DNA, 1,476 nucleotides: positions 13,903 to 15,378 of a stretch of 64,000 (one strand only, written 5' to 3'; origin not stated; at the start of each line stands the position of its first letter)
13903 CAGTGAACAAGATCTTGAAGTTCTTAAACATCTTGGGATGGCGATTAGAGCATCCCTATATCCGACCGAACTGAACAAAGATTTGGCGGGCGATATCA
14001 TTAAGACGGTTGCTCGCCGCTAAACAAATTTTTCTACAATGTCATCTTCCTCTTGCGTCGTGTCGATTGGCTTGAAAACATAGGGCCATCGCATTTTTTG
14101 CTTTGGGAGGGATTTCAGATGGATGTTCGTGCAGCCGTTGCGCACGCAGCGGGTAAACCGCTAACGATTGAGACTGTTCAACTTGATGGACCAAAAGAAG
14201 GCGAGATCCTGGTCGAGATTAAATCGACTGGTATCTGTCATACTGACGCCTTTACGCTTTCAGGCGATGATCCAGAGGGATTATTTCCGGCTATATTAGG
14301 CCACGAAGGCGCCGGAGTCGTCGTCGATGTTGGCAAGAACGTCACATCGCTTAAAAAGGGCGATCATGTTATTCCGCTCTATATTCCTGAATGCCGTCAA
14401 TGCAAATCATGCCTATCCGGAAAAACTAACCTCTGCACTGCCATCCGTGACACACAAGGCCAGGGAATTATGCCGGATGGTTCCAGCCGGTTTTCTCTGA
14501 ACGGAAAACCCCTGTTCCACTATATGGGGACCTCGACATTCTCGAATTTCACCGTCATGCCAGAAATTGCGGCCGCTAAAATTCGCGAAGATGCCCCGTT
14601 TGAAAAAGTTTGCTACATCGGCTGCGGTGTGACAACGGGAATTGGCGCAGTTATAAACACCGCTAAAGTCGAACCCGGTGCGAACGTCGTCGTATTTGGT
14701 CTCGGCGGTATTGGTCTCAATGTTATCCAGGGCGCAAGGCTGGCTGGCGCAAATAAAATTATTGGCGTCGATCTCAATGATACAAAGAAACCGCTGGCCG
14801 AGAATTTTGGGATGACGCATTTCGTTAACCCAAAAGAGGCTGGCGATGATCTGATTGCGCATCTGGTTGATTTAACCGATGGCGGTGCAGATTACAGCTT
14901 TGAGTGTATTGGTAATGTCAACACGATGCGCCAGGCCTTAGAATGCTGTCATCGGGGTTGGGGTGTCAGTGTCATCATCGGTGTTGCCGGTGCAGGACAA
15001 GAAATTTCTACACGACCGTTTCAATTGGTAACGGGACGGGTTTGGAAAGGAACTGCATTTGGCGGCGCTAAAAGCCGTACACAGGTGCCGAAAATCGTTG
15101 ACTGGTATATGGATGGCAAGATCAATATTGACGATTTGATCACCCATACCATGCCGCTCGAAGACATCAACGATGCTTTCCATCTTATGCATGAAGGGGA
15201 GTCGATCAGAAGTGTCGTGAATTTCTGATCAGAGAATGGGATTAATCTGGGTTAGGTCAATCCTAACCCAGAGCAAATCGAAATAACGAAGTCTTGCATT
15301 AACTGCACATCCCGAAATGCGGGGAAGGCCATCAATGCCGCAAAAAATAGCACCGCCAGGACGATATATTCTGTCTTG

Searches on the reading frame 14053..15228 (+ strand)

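Call 31: search_protein_families(library=pfam, proteins=[window:14053-15228:+], max_evalue=0.00001)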
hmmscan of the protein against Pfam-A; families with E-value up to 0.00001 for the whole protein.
window:14053-15228:+ (391 aa): 3 families
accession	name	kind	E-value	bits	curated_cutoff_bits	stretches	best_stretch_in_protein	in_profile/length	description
PF00107.32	ADH_zinc_N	-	7.8e-28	97.5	31.8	1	219-351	1-126/129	Zinc-binding dehydrogenase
PF08240.17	ADH_N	-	1.3e-22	80.4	23.5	1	49-138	2-86/104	Alcohol dehydrogenase GroES-like domain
PF13602.12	ADH_zinc_N_2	-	5.4e-07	31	27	1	272-384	16-128/134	Zinc-binding dehydrogenase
